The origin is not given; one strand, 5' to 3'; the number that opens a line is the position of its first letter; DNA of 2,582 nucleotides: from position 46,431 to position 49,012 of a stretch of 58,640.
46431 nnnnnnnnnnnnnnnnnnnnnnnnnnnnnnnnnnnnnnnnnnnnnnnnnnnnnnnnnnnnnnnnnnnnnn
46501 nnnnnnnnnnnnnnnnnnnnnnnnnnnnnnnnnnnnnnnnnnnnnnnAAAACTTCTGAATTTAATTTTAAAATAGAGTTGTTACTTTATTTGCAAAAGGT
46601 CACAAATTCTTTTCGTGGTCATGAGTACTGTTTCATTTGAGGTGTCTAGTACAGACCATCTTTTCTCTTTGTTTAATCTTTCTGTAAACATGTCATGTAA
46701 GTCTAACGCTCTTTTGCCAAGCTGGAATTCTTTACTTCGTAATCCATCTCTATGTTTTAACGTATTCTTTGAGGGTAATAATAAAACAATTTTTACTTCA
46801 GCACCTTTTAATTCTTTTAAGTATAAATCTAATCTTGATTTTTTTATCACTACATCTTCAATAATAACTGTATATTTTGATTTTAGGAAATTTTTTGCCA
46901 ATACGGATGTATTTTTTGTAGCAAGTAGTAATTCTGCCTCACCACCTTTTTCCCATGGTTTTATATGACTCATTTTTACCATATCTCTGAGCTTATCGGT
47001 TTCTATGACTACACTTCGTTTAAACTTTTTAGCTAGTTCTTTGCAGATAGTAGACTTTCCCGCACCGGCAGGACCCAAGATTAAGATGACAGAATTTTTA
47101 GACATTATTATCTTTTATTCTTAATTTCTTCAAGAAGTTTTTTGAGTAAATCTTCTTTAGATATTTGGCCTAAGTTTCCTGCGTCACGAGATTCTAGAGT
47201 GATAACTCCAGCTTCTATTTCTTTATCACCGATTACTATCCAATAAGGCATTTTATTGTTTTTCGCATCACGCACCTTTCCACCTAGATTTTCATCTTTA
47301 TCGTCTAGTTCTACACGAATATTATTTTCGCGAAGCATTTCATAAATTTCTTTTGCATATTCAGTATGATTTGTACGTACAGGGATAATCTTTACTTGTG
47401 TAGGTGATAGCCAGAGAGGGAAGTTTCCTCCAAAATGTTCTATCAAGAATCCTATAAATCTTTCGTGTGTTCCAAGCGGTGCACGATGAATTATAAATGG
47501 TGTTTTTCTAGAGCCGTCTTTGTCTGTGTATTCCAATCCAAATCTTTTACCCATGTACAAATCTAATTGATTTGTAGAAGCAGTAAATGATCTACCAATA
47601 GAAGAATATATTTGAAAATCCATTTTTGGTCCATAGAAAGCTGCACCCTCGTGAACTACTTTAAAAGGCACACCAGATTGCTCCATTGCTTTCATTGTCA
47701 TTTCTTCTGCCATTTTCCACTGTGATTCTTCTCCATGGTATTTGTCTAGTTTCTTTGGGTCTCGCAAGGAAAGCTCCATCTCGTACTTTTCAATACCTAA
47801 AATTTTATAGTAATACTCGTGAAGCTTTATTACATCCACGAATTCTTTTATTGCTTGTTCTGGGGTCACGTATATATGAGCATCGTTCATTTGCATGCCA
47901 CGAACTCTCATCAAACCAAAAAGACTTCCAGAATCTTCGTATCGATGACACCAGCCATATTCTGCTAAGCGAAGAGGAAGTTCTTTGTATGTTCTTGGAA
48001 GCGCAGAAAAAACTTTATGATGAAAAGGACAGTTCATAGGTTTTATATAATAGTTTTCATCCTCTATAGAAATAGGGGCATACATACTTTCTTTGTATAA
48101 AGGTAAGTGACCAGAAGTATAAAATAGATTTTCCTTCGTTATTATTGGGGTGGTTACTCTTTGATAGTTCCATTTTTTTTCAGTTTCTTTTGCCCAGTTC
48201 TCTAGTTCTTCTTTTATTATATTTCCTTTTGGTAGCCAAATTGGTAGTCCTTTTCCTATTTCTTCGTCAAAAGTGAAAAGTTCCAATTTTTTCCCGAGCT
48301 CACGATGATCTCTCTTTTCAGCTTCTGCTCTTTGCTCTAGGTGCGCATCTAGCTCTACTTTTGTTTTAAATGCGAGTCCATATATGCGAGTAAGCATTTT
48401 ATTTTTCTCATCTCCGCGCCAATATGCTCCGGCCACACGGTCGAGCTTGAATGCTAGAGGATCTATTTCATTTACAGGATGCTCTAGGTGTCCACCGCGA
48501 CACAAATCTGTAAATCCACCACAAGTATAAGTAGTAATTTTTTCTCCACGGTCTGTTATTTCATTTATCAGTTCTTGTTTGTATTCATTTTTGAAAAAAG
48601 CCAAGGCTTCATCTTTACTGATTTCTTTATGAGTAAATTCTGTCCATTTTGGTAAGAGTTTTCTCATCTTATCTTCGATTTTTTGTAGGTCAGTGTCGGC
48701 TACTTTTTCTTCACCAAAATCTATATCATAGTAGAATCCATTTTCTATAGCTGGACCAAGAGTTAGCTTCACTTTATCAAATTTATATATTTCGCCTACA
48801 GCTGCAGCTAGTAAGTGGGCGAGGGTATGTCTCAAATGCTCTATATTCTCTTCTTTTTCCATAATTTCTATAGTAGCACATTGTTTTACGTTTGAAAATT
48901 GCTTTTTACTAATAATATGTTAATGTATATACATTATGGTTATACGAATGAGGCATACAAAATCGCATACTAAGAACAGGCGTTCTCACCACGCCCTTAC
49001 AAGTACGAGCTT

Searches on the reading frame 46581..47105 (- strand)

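Call 83: search_protein_families(library=pfam, proteins=[window:46581-47105:-], max_evalue=0.001)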
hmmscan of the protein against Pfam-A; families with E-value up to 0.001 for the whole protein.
window:46581-47105:- (174 aa): 15 families
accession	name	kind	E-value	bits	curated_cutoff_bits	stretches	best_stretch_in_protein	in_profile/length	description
PF13671.12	AAA_33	-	1.9e-11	44.9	27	1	6-126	1-121/143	AAA domain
PF13238.12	AAA_18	-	7.3e-08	33.4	29.4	1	7-117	1-105/128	AAA domain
PF13207.12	AAA_17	-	4.4e-06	27.5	27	1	10-87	1-81/136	AAA domain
PF20720.3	nSTAND3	-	5.8e-06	26.5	27.2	1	2-45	15-60/155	Novel STAND NTPase 3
PF13521.12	AAA_28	-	2.2e-05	25.1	27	1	7-44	2-37/164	AAA domain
PF02224.24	Cytidylate_kin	-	8.2e-05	22.8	26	1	8-32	2-26/211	Cytidylate kinase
PF25199.1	nSTAND_NTPase5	-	0.00013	22.3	34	0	3-28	40-65/145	Novel STAND NTPase 5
PF13401.12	AAA_22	-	0.00016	22.4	27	1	3-33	4-37/130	AAA domain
PF13191.12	AAA_16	-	0.00018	22.5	32.6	1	5-34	25-58/167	AAA ATPase domain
PF00005.33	ABC_tran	-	0.00023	22.2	25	1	2-99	9-92/137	ABC transporter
PF13479.12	AAA_24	-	0.00024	21.4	27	1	4-53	2-50/195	AAA domain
PF13173.12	AAA_14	-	0.00029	21.3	27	1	4-45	2-43/129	AAA domain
PF03215.21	Rad17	-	0.00043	20.7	23.8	1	3-32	44-73/186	Rad17 P-loop domain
PF08433.16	KTI12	-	0.00061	19.8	22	1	7-150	4-146/271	Chromatin associated protein KTI12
PF06414.18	Zeta_toxin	-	0.00074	19.5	22.3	1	5-43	17-58/199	Zeta toxin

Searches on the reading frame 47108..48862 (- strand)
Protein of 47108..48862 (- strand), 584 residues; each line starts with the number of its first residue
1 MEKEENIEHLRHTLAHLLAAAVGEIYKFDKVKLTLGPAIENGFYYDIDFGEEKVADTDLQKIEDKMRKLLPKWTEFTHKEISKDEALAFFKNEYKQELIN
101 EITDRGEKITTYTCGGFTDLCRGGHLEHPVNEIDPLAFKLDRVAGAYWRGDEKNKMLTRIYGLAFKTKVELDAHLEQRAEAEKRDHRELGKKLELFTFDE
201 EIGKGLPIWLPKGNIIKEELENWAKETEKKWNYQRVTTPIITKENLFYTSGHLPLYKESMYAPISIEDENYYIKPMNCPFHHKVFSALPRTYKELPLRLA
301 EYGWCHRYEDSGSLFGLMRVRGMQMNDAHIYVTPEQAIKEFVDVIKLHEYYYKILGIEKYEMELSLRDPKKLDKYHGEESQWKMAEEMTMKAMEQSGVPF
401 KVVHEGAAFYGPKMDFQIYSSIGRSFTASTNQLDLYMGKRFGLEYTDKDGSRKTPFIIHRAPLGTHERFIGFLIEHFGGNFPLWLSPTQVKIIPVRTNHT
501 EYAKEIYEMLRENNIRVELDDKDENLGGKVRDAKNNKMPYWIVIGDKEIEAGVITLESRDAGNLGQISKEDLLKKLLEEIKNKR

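Call 83: search_protein_families(library=pfam, proteins=[window:47108-48862:-], max_evalue=0.001)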
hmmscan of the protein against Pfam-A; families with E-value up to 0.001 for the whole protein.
window:47108-48862:- (584 aa): 3 families
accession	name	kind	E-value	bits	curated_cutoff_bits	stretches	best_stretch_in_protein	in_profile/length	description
PF00587.30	tRNA-synt_2b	-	3.9e-40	138.2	29.3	1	267-477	7-179/179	tRNA synthetase class II core domain (G, H, P, S and T)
PF03129.25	HGTP_anticodon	-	1.1e-24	86.8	21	1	489-578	1-93/94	Anticodon binding domain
PF07973.19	tRNA_SAD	-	5.6e-07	29.9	24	1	109-161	1-44/44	Threonyl and Alanyl tRNA synthetase second additional domain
